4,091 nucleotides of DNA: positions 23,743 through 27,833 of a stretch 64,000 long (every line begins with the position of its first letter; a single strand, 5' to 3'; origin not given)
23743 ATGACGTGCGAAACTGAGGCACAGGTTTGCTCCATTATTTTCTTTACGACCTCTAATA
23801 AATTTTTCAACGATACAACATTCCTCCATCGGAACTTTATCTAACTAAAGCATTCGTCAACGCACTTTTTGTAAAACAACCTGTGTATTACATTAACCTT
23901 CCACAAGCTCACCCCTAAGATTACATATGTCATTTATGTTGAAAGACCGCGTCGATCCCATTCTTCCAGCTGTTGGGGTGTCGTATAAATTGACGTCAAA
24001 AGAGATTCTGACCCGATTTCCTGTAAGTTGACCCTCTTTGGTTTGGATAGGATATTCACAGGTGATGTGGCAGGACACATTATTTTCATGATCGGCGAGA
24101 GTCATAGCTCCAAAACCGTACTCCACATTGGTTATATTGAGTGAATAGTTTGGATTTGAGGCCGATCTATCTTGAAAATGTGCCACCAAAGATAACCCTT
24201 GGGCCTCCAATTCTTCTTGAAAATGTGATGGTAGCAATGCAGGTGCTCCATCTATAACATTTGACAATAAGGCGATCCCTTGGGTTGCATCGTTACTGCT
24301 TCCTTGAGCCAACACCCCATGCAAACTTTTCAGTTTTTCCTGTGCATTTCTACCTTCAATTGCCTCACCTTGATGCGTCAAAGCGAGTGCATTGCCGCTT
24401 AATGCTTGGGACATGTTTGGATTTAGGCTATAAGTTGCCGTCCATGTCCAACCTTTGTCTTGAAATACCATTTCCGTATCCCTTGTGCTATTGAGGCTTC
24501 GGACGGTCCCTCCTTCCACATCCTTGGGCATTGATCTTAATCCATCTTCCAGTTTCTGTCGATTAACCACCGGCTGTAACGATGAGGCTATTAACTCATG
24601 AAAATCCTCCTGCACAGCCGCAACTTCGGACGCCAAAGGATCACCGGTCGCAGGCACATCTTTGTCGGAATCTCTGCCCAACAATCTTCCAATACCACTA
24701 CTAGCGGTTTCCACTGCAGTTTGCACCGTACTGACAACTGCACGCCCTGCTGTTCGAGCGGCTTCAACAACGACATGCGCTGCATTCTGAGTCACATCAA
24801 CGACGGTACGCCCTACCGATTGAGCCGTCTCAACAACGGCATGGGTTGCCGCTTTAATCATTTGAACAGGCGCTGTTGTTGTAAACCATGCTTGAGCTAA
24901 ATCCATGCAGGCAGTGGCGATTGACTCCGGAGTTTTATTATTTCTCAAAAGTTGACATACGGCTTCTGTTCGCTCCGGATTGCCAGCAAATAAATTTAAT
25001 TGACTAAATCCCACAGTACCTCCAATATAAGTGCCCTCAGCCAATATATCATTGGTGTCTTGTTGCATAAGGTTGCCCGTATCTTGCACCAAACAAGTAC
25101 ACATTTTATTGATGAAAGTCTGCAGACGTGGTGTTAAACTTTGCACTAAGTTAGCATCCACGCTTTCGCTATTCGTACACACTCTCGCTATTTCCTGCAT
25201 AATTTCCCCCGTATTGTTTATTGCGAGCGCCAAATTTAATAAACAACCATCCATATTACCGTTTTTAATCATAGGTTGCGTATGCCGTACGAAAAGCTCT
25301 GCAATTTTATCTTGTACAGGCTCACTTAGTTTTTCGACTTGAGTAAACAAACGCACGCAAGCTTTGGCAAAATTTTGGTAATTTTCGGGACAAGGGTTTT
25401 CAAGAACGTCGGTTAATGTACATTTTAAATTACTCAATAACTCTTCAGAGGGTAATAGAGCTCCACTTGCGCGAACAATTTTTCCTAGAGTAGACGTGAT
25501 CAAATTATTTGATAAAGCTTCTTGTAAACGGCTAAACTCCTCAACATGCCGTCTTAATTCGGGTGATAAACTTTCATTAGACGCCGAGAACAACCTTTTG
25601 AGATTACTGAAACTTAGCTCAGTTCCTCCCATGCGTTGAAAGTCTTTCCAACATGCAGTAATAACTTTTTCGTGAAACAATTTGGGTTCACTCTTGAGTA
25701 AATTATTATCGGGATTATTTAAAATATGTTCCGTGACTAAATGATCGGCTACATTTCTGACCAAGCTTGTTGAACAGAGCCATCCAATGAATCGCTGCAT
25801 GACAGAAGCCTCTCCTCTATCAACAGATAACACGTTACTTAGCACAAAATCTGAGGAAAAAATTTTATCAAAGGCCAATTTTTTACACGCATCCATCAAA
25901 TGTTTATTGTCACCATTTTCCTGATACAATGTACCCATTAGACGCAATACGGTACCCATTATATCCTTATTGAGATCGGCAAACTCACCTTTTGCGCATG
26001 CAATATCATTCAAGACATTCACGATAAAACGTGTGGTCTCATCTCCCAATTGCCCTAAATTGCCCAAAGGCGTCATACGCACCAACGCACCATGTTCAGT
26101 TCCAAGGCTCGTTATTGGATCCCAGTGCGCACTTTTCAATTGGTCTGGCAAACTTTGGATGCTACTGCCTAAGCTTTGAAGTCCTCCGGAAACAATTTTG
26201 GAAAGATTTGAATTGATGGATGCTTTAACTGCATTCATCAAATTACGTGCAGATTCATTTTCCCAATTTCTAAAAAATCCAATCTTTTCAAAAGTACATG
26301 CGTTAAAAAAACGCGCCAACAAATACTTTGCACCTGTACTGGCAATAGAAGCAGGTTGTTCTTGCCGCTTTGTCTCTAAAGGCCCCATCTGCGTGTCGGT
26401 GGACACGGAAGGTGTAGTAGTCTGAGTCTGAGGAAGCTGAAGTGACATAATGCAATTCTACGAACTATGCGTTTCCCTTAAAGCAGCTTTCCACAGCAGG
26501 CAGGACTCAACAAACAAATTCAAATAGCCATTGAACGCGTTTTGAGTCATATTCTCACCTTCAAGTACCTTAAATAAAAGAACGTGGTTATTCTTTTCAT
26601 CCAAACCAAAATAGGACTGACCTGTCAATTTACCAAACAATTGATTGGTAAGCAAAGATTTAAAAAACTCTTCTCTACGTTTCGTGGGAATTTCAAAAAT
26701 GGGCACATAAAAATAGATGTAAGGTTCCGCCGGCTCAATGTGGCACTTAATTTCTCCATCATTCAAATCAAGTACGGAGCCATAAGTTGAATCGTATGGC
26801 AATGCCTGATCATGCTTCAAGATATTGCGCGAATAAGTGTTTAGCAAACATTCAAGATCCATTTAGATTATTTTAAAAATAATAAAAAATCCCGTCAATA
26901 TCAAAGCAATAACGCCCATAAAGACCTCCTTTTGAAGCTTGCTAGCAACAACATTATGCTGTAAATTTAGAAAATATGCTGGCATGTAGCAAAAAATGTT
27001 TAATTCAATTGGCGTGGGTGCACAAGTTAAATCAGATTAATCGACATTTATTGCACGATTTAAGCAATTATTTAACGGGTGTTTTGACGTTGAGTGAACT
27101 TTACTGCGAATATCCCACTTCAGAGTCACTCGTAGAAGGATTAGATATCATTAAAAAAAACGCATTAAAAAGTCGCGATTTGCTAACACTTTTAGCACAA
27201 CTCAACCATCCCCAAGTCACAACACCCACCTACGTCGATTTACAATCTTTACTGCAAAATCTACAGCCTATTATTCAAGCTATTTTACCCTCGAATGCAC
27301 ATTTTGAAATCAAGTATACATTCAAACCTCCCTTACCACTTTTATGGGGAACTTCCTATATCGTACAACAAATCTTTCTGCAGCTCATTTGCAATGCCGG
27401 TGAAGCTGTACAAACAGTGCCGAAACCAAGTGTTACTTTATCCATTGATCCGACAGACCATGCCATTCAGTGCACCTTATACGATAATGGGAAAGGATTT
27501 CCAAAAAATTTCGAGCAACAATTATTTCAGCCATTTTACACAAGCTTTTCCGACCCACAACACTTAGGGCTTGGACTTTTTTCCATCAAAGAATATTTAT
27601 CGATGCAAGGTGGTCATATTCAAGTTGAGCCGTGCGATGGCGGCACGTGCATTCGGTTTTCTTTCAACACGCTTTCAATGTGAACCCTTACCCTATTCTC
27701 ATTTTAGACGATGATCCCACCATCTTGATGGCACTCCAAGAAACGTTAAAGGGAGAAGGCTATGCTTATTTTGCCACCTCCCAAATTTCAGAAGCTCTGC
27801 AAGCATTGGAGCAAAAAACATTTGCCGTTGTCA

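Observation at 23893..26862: Type III secretion chaperone plus 851-aa candidate effector in a Verrucomicrobia-like genome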

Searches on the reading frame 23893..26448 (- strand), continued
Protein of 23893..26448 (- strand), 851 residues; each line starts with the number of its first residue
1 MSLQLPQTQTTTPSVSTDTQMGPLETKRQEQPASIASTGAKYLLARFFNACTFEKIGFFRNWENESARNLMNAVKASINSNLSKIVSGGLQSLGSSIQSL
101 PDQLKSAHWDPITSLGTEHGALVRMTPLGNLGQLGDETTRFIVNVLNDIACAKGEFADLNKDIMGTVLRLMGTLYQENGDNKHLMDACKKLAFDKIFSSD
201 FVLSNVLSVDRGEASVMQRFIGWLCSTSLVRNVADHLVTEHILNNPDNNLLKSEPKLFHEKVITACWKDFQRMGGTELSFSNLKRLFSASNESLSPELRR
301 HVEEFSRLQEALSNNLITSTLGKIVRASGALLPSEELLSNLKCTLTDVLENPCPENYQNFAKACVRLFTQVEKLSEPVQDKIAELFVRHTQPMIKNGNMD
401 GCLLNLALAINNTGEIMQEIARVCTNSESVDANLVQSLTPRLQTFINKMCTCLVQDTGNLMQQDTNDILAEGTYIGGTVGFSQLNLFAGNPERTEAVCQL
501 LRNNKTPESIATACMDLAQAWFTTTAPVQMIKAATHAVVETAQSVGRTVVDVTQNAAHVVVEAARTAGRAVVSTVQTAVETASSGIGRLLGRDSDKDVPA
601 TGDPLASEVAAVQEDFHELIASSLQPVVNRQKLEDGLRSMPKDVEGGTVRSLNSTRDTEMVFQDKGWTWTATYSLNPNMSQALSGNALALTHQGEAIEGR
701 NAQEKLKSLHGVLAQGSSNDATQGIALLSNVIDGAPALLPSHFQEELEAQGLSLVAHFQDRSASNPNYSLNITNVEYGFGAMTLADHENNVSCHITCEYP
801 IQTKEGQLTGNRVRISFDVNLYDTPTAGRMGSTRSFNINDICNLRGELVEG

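Call 84: search_protein_families(library=ncbifam, proteins=[L021:4975-6486:+, L021:6490-6705:+, L021:6710-7030:+, L021:7036-7497:+, L021:7494-7919:+, L021:7924-8682:+, L021:9360-9998:+, L021:10001-11320:+, L021:12950-14038:+, L021:14035-14826:+], max_evalue=0.001)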
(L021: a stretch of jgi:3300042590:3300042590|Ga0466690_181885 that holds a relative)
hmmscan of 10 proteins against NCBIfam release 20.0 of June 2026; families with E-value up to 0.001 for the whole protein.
L021:4975-6486:+ (503 aa): 3 families
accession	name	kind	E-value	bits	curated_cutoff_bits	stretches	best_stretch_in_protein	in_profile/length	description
TIGR02500.1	type_III_yscD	equivalog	3.6e-40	138.2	86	1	57-499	2-412/413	type III secretion system inner membrane ring subunit SctD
NF041525.1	HrpD5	equivalog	2.4e-13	50.2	300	1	58-296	4-214/314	HrpD5 family protein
NF049868.1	FhaB_Rv0019c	equivalog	3.6e-10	40.1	125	1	32-145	43-157/158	FHA domain-containing protein FhaB/FipA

L021:6490-6705:+ (71 aa): 2 families
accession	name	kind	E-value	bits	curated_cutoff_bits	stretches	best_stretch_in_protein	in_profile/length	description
TIGR02501.1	type_III_yscE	equivalog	1.3e-06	28.7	38.25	1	11-69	3-59/67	EscE/YscE/SsaE family type III secretion system needle protein co-chaperone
NF000955.1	PRK00099.1-1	equivalog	0.00025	20.9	85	1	2-57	15-69/168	50S ribosomal protein L10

L021:6710-7030:+ (106 aa): 0 families

L021:7036-7497:+ (153 aa): 6 families
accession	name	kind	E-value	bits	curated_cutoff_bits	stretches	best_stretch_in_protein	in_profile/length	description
NF052304.1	CdsG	equivalog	5e-13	49.4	170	1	14-131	8-126/133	CdsG family type III secretion system protein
NF040959.1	MamA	equivalog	1.6e-05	24.4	200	1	18-110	41-133/204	magnetosome protein MamA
TIGR02561.1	HrpB1_HrpK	equivalog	5e-05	23.2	123.85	1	27-124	29-125/183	HrpB1 family type III secretion system apparatus protein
NF049983.1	CopM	equivalog_domain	8.5e-05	22.5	90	1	94-135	28-69/73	CopM family metallochaperone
TIGR02917.1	PEP_TPR_lipo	equivalog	0.0001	20.3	312.2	1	20-126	131-271/899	XrtA/PEP-CTERM system TPR-repeat protein PrsT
TIGR02552.1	LcrH_SycD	equivalog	0.00088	19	104.8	0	6-55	10-59/136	SycD/LcrH family type III secretion system chaperone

L021:7494-7919:+ (141 aa): 0 families

L021:7924-8682:+ (252 aa): 4 families
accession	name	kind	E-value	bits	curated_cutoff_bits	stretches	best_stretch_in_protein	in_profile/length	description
TIGR02544.1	III_secr_YscJ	equivalog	7.5e-65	218.3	161.95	1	7-190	7-190/193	type III secretion system inner membrane ring lipoprotein SctJ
NF011875.1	PRK15348.1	equivalog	2.9e-35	122.1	260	1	9-189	11-188/249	EscJ/YscJ/HrcJ family type III secretion inner membrane ring protein SsaJ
NF011852.0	PRK15324.1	equivalog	5.6e-23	81.7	261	1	9-194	10-196/252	EscJ/YscJ/HrcJ family type III secretion inner membrane ring protein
TIGR00206.1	fliF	equivalog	6.9e-12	45.1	129.75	1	20-184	52-213/555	flagellar basal-body MS-ring/collar protein FliF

L021:9360-9998:+ (212 aa): 10 families
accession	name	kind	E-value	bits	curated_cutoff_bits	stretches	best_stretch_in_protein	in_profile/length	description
NF005392.0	PRK06937.1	equivalog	1.5e-41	142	159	1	6-211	9-203/209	HrpE/YscL family type III secretion apparatus protein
TIGR02499.1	HrpE_YscL_not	equivalog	1.5e-26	93.5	78.7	1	20-195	6-166/166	type III secretion system stator protein SctL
NF004968.0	PRK06328.1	equivalog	7.8e-19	67.9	220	1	8-211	10-204/223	HrpE/YscL family type III secretion apparatus protein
NF006574.0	PRK09098.1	subfamily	4.4e-18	65.7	278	1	25-209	37-224/277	HrpE/YscL family type III secretion apparatus protein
TIGR03825.1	FliH_bacil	equivalog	8e-18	64.9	148.9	1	27-209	51-246/255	flagellar assembly protein FliH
NF005198.1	PRK06669.1-3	equivalog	1.2e-11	44.4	200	1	27-209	107-295/299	flagellar assembly protein FliH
NF004269.1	PRK05687.1-5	equivalog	8.7e-06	25.6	279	1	77-207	105-229/249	flagellar assembly protein FliH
NF004411.0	PRK05759.1-2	equivalog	0.00018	21.6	131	1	28-73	60-105/156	F0F1 ATP synthase subunit B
NF002170.0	PRK01005.1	equivalog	0.00071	19.4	280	0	9-78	11-78/208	V-type ATP synthase subunit E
NF009925.1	PRK13386.1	equivalog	0.00082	18.7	192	0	95-209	111-222/228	flagellar assembly protein FliH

L021:10001-11320:+ (439 aa): 35 families (the best 25 are shown)
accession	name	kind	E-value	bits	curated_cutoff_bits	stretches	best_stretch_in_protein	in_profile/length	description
NF005391.0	PRK06936.1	equivalog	1e-224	746.3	657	1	3-437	6-438/439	type III secretion system ATPase SctN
TIGR02546.1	III_secr_ATP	equivalog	1.5e-196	653.2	604.75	1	18-437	3-422/423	type III secretion system ATPase SctN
TIGR01026.1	fliI_yscN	subfamily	6.5e-180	598.6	379.5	1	5-436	9-438/440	FliI/YscN family ATPase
TIGR03497.1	FliI_clade2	equivalog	1.1e-179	597.7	629.8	1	22-436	1-412/413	flagellar protein export ATPase FliI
NF006575.0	PRK09099.1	subfamily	3.9e-179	596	706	1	2-437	8-441/443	type III secretion system ATPase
NF005295.0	PRK06820.1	equivalog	3.1e-176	586.7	690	1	2-437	11-439/440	EscN/YscN/HrcN family type III secretion system ATPase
TIGR03496.1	FliI_clade1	equivalog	6.5e-168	558.8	619.1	1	22-434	1-412/414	flagellar protein export ATPase FliI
TIGR03498.1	FliI_clade3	equivalog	5.5e-154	512.8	587.45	1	22-434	1-415/418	flagellar protein export ATPase FliI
NF005765.0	PRK07594.1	equivalog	1.3e-149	498.7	715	1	13-436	14-430/433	EscN/YscN/HrcN family type III secretion system ATPase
NF006012.0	PRK08149.1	equivalog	4e-146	487.3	594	1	22-436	11-429/431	type III secretion system ATPase SctN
NF006290.1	PRK08472.1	equivalog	9.3e-142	472.9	644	1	8-434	6-430/433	flagellar protein export ATPase FliI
NF005535.1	PRK07196.1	equivalog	1.2e-126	423.3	715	1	12-436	11-433/434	flagellar protein export ATPase FliI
NF004578.0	PRK05922.1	equivalog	6.6e-91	305.3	604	1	19-438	18-432/434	type III secretion system ATPase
NF040574.1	T3SS_ATP_VscN2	exception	1.2e-83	281.3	750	1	99-434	83-414/420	type III secretion system ATPase VscN2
NF009884.0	PRK13343.1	equivalog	9.4e-60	202.7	554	1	10-436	19-442/507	F0F1 ATP synthase subunit alpha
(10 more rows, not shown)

L021:12950-14038:+ (362 aa): 11 families
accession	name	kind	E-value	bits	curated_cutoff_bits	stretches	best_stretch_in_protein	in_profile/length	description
TIGR02551.1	SpaO_YscQ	equivalog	2.1e-32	113.3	100.8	1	53-360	14-300/300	type III secretion system cytoplasmic ring protein SctQ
NF005956.0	PRK08035.1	equivalog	2.6e-17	63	230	1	269-359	226-315/323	YscQ/HrcQ family type III secretion apparatus protein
TIGR02480.1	fliN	equivalog_domain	7.8e-17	61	84.05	1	294-361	7-74/77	flagellar motor switch protein FliN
NF005995.1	PRK08119.1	equivalog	1.1e-13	51.4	218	1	260-360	269-369/376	flagellar motor switch phosphatase FliY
NF005275.1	PRK06782.1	equivalog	5.5e-11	41.9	681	1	254-360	410-515/516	flagellar motor switch protein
NF006018.0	PRK08158.1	equivalog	3.6e-09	36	223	1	269-359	205-294/303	YscQ/HrcQ family type III secretion apparatus protein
NF005276.0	PRK06788.1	equivalog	2.7e-08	33.9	98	1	271-361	10-100/119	flagellar motor switch protein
NF006272.1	PRK08432.1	equivalog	1.2e-07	31.6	219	1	265-360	169-263/274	flagellar motor switch protein FliY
NF006273.1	PRK08433.1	equivalog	6.5e-06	26.4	114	0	295-359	21-85/100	flagellar motor switch protein FliN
TIGR01397.1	fliM_switch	equivalog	0.00011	21.4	219.6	0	275-359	233-317/320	flagellar motor switch protein FliM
NF005277.0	PRK06789.1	equivalog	0.00088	19.2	81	0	293-361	5-73/74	flagellar motor switch protein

L021:14035-14826:+ (263 aa): 4 families
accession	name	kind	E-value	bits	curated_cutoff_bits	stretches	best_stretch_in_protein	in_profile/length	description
NF009438.0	PRK12797.1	subfamily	3.3e-83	278.7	179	2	125-262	79-216/217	EscR/YscR/HrcR family type III secretion system export apparatus protein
TIGR01102.1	yscR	equivalog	2.2e-75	252.9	208.6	2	127-258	71-202/202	type III secretion system export apparatus subunit SctR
TIGR01103.1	fliP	equivalog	3.8e-57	193.2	217.45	2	138-259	77-194/197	flagellar type III secretion system pore protein FliP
NF009437.0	PRK12796.1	equivalog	1.1e-50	172.3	263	2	128-263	76-218/223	EscR/YscR/HrcR family type III secretion system export apparatus protein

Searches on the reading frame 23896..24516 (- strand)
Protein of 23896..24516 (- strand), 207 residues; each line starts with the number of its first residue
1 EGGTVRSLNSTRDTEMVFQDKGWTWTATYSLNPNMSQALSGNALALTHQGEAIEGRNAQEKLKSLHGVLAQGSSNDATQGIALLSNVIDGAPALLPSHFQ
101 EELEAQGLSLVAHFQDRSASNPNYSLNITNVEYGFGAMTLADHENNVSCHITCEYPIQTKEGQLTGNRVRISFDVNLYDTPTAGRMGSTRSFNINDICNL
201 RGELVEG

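Call 89: search_solved_structures(query=A6, max_evalue=10, show_alignments=1)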
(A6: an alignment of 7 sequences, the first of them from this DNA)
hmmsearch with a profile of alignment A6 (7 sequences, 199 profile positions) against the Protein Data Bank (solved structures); distinct sequences matched with E-value up to 10: 1.
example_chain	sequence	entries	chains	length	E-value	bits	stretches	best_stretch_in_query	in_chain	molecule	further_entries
8uu4_w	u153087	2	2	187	1.2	12.3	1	91-144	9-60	Ribosome hibernation promoting factor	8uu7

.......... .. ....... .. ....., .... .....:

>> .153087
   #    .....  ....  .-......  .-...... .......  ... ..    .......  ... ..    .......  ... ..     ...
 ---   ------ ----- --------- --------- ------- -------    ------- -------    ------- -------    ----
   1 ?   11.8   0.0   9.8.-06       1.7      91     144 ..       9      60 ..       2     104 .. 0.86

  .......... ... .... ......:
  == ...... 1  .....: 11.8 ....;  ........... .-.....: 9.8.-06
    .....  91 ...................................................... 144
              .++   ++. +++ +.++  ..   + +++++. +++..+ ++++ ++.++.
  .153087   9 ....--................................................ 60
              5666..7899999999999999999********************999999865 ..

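Call 90: search_protein_families(library=pfam, alignment_id=A6, max_evalue=1)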
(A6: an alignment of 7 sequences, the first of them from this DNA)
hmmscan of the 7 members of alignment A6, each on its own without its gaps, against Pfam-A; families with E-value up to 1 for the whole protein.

A. member 1, seq(207 aa): 0 families

B. families by the number of members that match (of 7 scanned): 4 families
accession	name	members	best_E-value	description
PF21256.2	TetR_C_5-like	1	0.0066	Tetracyclin repressor-like, C-terminal domain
PF00632.30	HECT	1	0.011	HECT-domain (ubiquitin-transferase)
PF18662.7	HTH_56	1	0.027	Cch helix turn helix domain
PF14504.11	CAP_assoc_N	1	0.051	CAP-associated N-terminal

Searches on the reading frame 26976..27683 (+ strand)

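Call 3: search_protein_families(library=pfam, proteins=[window:26976-27683:+], max_evalue=1)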
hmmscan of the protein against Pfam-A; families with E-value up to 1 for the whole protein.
window:26976-27683:+ (235 aa): 4 families
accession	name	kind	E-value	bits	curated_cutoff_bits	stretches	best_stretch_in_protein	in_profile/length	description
PF02518.31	HATPase_c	-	3.4e-13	50.4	26.4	1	130-230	6-107/111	Histidine kinase-, DNA gyrase B-, and HSP90-like ATPase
PF14501.12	HATPase_c_5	-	0.0016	18.7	22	1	132-218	8-89/102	GHKL domain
PF13581.12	HATPase_c_2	-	0.1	13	27.4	1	149-229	52-126/127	Histidine kinase-like ATPase domain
PF00512.31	HisKA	-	0.18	12.3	26.9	1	18-69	2-53/66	His Kinase A (phospho-acceptor) domain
